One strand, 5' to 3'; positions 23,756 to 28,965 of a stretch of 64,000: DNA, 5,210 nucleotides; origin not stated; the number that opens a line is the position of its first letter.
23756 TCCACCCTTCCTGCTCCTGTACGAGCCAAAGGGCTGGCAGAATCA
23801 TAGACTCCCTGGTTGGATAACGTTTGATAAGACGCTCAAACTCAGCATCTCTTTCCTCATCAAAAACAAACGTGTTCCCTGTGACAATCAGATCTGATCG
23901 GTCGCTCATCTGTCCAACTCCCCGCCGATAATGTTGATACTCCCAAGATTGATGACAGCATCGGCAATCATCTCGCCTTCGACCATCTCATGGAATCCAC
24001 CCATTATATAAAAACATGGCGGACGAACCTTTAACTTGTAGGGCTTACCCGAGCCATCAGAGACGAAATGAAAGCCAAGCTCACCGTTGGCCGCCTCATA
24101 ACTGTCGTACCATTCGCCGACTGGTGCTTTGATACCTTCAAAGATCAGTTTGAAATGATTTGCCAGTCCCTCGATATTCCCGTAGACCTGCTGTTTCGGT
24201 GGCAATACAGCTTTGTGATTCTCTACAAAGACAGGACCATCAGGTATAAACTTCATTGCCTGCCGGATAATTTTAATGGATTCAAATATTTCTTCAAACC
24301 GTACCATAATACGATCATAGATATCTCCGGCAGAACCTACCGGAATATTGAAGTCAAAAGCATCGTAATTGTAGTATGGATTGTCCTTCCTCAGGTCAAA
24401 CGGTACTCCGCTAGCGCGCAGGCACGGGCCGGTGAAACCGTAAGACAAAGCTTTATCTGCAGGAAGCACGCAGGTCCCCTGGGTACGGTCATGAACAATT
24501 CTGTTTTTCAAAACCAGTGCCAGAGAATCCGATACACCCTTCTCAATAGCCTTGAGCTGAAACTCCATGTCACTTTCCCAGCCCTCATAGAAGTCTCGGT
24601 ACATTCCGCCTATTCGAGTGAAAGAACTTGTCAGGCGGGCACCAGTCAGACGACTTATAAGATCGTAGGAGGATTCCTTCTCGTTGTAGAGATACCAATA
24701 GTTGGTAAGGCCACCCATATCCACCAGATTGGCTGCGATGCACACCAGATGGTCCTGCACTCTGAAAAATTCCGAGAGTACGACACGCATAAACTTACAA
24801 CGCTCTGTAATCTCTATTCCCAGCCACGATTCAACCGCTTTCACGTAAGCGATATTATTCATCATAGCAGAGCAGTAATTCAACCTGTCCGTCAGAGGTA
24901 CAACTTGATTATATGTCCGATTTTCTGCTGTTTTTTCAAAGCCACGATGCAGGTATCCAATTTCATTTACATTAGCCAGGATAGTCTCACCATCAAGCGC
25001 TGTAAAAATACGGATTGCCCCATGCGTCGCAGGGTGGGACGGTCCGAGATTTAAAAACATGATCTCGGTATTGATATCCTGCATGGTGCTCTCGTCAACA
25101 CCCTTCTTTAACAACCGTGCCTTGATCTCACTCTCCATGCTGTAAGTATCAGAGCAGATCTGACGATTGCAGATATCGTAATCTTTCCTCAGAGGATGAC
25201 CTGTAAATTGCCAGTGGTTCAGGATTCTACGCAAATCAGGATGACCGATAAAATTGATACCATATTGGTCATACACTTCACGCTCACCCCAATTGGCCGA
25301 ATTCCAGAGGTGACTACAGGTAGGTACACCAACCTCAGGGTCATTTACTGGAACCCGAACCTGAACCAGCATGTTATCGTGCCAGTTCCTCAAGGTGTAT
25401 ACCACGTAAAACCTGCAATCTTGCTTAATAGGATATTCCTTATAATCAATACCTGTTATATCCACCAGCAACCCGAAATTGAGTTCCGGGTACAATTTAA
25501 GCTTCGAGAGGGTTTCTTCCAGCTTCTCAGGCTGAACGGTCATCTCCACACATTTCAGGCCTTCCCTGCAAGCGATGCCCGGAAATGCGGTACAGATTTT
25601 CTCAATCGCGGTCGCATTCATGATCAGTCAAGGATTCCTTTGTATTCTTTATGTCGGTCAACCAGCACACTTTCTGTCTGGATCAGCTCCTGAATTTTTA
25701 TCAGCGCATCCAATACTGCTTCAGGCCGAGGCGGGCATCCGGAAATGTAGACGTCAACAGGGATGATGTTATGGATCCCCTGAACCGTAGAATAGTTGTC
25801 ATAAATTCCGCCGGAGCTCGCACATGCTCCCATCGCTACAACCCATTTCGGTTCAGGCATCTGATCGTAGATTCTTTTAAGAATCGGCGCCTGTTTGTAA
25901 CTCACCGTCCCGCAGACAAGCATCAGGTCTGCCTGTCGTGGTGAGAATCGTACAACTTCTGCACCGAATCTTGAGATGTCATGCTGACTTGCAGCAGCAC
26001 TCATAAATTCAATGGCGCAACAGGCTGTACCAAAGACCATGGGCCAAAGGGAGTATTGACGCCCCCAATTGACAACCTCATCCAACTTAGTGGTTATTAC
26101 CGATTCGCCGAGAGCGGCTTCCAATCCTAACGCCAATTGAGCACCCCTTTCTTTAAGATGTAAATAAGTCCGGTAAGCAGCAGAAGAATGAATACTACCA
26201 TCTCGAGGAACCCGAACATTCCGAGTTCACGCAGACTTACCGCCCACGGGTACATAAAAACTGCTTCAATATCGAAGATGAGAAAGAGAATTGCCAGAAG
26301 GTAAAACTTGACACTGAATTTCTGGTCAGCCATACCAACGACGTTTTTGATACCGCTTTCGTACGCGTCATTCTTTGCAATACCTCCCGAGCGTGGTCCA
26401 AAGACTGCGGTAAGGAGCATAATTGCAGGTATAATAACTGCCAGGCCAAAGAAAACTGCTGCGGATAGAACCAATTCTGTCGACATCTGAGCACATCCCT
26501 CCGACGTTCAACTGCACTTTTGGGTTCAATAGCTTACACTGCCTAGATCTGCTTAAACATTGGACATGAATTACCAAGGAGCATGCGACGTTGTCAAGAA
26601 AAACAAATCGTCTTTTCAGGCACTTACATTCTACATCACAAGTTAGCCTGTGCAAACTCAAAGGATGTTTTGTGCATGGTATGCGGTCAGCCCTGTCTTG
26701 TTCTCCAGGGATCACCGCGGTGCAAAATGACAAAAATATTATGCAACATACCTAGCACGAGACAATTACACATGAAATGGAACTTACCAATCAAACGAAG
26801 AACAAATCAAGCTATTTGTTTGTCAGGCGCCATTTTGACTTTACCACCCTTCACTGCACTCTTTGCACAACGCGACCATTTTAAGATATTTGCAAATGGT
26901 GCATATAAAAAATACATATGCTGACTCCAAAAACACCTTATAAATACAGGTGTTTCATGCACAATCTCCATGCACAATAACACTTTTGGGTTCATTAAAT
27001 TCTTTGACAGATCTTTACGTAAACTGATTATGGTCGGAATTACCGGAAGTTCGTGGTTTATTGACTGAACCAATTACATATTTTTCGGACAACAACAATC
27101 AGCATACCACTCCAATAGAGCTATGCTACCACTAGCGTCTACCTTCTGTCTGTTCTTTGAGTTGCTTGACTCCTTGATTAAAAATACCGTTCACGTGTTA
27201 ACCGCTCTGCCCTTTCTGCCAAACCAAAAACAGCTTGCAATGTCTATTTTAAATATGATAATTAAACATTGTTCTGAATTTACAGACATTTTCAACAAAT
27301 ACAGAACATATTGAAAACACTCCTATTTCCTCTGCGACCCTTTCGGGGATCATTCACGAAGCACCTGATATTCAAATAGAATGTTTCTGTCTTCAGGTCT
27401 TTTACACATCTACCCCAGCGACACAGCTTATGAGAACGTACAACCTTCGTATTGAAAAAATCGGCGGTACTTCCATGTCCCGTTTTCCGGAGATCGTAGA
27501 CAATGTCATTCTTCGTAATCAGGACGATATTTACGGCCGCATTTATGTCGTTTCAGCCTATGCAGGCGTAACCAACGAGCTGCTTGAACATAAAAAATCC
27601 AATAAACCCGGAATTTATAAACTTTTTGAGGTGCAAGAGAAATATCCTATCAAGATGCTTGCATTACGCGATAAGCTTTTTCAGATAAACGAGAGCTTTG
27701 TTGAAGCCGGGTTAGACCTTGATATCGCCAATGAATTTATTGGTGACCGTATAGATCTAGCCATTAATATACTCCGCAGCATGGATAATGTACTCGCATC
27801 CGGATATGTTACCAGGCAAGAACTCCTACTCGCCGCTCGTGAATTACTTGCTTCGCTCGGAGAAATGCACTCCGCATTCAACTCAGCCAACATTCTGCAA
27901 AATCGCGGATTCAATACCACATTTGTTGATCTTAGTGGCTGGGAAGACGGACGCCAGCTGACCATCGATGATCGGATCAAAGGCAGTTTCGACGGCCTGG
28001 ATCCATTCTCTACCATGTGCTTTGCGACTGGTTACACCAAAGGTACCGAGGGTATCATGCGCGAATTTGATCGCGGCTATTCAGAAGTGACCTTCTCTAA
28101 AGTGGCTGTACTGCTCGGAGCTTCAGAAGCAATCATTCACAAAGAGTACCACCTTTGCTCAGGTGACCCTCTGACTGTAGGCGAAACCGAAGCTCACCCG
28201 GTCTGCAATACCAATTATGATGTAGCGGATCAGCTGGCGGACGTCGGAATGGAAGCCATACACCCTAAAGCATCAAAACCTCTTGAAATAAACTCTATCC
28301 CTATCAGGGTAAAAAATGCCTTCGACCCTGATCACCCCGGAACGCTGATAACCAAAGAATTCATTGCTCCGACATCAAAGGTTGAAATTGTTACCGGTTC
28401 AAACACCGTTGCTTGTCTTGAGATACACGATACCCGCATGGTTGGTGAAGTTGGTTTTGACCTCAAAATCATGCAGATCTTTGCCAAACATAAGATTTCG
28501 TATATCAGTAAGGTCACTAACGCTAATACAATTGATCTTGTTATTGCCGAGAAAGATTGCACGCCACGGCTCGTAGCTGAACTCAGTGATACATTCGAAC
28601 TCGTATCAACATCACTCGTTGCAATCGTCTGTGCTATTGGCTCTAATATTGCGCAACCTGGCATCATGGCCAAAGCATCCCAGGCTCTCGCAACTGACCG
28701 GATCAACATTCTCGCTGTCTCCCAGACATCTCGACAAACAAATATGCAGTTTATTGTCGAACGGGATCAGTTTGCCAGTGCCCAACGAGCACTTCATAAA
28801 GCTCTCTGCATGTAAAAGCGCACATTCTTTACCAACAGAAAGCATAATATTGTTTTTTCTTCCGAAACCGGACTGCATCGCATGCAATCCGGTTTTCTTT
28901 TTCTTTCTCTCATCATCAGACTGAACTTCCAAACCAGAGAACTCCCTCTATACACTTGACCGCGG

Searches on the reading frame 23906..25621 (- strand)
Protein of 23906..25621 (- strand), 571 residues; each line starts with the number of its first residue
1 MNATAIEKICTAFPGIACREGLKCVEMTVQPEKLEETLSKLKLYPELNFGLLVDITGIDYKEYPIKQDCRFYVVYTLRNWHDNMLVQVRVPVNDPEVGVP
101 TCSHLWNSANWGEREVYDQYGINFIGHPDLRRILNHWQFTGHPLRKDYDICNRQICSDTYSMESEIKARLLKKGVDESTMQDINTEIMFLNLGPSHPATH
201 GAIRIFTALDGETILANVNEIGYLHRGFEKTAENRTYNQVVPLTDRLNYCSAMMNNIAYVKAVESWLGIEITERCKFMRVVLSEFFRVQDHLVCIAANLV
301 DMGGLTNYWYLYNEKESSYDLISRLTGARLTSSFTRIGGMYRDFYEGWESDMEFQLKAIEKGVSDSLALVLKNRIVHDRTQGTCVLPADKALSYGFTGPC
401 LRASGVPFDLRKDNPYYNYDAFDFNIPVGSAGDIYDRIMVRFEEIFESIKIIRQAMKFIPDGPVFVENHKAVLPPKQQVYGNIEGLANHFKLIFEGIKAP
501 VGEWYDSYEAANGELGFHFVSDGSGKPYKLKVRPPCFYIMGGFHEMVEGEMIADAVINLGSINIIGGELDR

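Call 18: find_homologous_proteins(query=window:23906-25621:-, max_evalue=1e-50)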
Query window:23906-25621:- (571 aa): 7998 proteins with E <= 1e-50 among 8000 candidates; the best 120 are listed.
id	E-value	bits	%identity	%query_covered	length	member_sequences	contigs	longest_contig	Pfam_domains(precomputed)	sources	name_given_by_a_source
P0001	0.0e+0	1310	96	100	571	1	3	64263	PF00329.26,PF00346.25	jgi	jgi:NADH-quinone oxidoreductase subunit C/D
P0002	0.0e+0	1290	95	100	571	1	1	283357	PF00329.26,PF00346.25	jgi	jgi:NADH-quinone oxidoreductase subunit C/D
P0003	0.0e+0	1235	90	100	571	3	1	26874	PF00329.26,PF00346.25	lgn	-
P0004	0.0e+0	1217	89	100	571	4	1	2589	PF00329.26,PF00346.25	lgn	-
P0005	0.0e+0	1208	88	100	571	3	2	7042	PF00329.26,PF00346.25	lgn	-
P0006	0.0e+0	1206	88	100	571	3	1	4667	PF00329.26,PF00346.25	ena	-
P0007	0.0e+0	1205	88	100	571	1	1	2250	PF00329.26,PF00346.25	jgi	jgi:NADH-quinone oxidoreductase subunit C/D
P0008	0.0e+0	1200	88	100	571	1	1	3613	PF00329.26,PF00346.25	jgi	-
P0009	0.0e+0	1192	88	100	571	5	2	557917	PF00329.26,PF00346.25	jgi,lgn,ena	-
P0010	0.0e+0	1181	87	100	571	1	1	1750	PF00329.26,PF00346.25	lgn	-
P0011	0.0e+0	1180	85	100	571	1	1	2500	PF00329.26,PF00346.25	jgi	-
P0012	0.0e+0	1177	87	100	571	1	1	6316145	PF00329.26,PF00346.25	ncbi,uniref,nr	ncbi:NADH-quinone oxidoreductase subunit D [Desulfopila sp. IMCC35008]|uniref:NADH-quinone oxidoredu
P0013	0.0e+0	1177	85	100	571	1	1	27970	PF00329.26,PF00346.25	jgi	-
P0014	0.0e+0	1176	87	100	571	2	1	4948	PF00329.26,PF00346.25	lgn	-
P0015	0.0e+0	1171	86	100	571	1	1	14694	PF00329.26,PF00346.25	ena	-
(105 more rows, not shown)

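Call 19: find_encoding_contigs(protein=P0001, flank=10000, max_places=4)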
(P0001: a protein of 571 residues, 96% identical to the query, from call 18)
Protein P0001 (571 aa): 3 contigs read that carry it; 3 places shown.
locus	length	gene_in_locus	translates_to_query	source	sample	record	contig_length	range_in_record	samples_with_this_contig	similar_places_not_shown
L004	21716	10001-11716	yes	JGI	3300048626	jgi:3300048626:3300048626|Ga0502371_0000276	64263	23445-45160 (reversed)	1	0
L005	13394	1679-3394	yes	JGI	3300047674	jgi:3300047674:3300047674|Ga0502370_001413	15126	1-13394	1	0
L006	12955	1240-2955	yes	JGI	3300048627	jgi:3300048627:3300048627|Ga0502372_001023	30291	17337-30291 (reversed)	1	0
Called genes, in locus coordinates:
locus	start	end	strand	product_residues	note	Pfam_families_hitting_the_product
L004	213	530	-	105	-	-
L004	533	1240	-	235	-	PF01656:CbiA (weak), PF07015:VirC1 (weak), PF13614:AAA_31 (faint)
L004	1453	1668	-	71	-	PF02635:DsrE (weak)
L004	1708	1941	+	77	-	-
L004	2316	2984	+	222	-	-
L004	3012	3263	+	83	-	-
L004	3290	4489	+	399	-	PF13406:SLT_2, PF01471:PG_binding_1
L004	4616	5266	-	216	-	PF13441:Gly-zipper_YMGG, PF05433:Rick_17kDa_Anti (weak), PF13488:Gly-zipper_Omp, PF00691:OmpA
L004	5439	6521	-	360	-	-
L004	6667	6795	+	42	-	-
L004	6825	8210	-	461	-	PF00696:AA_kinase, PF13840:ACT_7, PF22468:ACT_9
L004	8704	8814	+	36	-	-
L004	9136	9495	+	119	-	PF00507:Oxidored_q4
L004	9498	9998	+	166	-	PF01058:Oxidored_q6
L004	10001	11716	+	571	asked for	PF00329:Complex1_30kDa, PF00346:Complex1_49kDa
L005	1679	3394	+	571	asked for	PF00329:Complex1_30kDa, PF00346:Complex1_49kDa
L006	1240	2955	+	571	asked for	PF00329:Complex1_30kDa, PF00346:Complex1_49kDa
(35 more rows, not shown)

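Call 20: find_encoding_contigs(protein=P0002, flank=10000, max_places=4)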
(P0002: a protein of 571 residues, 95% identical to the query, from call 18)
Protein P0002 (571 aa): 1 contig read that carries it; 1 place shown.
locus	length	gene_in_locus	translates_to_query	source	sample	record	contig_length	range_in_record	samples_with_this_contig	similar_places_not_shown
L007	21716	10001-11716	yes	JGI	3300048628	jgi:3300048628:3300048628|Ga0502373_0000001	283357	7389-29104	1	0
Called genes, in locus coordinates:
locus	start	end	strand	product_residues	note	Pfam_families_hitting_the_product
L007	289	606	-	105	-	-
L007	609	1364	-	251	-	PF01656:CbiA (weak), PF07015:VirC1 (weak), PF13614:AAA_31 (faint)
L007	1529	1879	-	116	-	PF02635:DsrE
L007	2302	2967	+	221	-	-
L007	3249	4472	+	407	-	PF13406:SLT_2, PF01471:PG_binding_1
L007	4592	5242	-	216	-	PF13441:Gly-zipper_YMGG, PF05433:Rick_17kDa_Anti (weak), PF13488:Gly-zipper_Omp, PF00691:OmpA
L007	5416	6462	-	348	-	-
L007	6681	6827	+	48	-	-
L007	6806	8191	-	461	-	PF00696:AA_kinase, PF13840:ACT_7, PF22468:ACT_9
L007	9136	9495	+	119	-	PF00507:Oxidored_q4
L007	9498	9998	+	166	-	PF01058:Oxidored_q6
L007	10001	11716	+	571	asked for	PF00329:Complex1_30kDa, PF00346:Complex1_49kDa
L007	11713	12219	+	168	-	PF01257:2Fe-2S_thioredx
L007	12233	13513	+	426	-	PF01512:Complex1_51K, PF10531:SLBB, PF22461:SLBB_2, PF10589:NADH_4Fe-4S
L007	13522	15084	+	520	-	PF00111:Fer2 (weak), PF13510:Fer2_4, PF10588:NADH-G_4Fe-4S_3, PF22117:Fer4_Nqo3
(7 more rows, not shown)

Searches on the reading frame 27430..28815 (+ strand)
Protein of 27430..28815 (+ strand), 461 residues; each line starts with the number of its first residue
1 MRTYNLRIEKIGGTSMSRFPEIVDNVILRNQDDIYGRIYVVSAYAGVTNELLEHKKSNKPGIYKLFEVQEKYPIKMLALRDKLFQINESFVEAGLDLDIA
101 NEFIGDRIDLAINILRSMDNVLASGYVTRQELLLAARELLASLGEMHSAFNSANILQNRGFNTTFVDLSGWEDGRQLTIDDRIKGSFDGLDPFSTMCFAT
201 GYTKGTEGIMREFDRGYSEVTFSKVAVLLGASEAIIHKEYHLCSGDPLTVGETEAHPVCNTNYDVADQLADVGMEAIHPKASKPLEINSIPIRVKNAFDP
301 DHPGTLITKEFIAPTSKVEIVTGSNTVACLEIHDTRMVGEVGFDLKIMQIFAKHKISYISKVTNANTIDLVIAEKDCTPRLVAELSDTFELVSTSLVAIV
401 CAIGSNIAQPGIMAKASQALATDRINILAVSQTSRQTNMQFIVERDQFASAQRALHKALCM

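Call 9: search_protein_families(library=pfam, proteins=[window:27430-28815:+])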
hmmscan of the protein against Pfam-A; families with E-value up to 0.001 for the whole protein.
window:27430-28815:+ (461 aa): 4 families
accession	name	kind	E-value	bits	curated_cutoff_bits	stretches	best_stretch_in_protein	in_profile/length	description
PF00696.33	AA_kinase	-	4.2e-14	53.3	24.9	1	7-296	3-234/234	Amino acid kinase family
PF22468.2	ACT_9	-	1.2e-13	51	27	1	400-459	1-61/61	ACT domain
PF13840.12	ACT_7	-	5.8e-10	39.3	27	1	397-457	6-65/65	ACT domain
PF01842.31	ACT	-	0.00031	20.9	27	0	409-458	10-64/66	ACT domain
